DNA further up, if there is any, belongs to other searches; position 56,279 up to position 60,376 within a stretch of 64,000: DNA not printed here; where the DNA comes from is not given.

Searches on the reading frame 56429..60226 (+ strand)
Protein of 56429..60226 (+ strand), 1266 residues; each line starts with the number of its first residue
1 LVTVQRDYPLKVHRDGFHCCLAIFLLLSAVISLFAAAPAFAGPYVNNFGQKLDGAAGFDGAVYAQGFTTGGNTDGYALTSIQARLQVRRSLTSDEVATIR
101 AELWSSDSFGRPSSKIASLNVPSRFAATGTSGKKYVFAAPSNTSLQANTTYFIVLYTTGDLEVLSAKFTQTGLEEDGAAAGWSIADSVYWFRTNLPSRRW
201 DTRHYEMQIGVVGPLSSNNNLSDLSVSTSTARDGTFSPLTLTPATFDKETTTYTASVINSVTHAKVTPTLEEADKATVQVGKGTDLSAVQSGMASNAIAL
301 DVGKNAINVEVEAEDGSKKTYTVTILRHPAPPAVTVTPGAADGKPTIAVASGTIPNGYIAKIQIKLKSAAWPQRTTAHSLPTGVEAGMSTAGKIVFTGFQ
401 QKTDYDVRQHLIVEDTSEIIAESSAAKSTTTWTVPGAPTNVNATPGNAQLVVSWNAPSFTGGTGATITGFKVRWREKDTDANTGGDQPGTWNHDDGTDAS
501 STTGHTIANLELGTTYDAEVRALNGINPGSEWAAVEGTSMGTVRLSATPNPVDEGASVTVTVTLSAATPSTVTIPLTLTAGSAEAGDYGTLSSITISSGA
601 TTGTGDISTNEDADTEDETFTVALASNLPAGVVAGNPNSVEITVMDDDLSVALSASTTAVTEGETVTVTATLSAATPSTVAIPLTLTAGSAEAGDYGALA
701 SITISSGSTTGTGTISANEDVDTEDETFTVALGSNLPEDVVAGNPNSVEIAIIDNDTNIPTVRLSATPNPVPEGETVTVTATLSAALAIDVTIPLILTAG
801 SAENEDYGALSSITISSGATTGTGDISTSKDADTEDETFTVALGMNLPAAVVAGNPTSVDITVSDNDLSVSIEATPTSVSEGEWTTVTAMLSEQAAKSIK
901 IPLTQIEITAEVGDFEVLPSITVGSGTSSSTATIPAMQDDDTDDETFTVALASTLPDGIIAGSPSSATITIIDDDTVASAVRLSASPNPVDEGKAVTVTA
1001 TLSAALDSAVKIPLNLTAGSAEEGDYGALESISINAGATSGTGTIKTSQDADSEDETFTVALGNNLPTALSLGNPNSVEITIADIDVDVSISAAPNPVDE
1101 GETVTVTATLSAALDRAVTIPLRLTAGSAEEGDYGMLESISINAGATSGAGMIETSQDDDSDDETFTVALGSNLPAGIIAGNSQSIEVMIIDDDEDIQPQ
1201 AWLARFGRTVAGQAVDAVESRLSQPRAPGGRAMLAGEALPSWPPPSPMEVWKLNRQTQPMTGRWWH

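Call 22: search_protein_families(library=padloc, proteins=[window:56429-60226:+], max_evalue=0.01)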
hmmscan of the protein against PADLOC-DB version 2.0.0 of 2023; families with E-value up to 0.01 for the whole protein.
window:56429-60226:+ (1266 aa): 0 families

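Call 23: search_protein_families(library=ncbifam, proteins=[window:56429-60226:+], max_evalue=0.01)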
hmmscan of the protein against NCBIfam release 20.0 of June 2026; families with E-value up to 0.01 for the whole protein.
window:56429-60226:+ (1266 aa): 1 family
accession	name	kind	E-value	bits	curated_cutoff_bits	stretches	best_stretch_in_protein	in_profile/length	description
NF041539.1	choice_anch_R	domain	1.5e-23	83.5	30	1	58-213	15-154/155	choice-of-anchor R domain-containing protein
